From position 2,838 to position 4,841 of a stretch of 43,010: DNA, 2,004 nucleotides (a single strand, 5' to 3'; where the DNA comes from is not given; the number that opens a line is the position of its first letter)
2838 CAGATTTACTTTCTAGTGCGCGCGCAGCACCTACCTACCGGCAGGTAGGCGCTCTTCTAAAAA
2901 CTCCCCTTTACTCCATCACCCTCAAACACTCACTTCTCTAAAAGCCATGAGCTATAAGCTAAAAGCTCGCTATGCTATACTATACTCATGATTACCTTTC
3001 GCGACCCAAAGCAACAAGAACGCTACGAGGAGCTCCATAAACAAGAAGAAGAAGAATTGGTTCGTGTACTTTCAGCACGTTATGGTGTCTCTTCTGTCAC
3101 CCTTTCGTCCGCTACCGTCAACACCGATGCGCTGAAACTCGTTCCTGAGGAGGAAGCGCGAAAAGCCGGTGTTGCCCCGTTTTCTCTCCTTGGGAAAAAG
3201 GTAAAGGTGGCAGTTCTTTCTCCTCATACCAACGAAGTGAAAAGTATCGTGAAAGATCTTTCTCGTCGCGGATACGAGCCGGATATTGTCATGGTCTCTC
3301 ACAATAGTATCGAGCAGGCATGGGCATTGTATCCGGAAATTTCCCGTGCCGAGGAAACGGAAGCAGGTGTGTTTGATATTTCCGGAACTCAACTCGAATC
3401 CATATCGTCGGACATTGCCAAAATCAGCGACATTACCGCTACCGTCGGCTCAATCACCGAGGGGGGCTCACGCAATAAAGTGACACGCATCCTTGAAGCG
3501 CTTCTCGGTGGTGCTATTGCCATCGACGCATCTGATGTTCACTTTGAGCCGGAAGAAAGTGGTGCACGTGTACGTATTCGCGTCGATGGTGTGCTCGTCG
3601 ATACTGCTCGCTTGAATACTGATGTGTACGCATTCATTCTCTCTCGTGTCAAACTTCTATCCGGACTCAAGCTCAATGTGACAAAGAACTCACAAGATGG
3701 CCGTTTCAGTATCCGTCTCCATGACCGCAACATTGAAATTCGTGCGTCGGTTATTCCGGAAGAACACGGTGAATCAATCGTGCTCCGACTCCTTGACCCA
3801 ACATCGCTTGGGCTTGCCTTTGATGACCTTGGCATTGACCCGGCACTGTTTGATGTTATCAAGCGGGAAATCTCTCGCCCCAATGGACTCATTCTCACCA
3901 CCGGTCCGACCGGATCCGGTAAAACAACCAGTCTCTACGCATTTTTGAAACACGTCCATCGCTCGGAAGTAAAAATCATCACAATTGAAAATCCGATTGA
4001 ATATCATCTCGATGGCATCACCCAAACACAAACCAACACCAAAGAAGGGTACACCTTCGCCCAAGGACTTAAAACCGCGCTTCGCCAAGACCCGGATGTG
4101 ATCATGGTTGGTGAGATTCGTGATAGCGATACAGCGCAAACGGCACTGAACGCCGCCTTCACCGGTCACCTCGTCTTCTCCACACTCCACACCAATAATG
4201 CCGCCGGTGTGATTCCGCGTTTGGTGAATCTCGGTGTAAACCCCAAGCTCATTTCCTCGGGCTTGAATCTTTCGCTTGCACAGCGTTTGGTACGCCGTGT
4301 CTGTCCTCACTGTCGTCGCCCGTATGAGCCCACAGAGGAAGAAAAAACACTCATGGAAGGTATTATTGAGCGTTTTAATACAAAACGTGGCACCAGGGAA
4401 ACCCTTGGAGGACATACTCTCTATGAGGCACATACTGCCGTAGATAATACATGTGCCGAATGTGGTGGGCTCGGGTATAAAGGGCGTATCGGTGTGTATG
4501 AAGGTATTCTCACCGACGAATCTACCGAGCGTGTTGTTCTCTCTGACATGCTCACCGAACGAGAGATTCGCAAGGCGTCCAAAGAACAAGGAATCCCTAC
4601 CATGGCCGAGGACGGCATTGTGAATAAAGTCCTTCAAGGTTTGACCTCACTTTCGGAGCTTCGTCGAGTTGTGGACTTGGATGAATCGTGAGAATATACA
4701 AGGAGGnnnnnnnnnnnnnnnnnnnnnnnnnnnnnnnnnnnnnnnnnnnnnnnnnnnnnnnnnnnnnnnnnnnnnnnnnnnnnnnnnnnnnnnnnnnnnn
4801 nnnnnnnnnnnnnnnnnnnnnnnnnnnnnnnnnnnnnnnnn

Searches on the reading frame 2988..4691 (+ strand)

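Call 47: search_protein_families(library=pfam, proteins=[window:2988-4691:+], max_evalue=0.00001)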
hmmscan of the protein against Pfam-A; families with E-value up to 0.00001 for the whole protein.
window:2988-4691:+ (567 aa): 2 families
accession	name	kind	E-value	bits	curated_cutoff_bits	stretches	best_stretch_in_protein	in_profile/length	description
PF00437.27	T2SSE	-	3.8e-109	365.2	24.9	1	163-560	6-370/370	Type II/IV secretion system protein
PF05157.20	MshEN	-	9.9e-07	29.1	23.1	1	32-115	1-83/90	MshEN domain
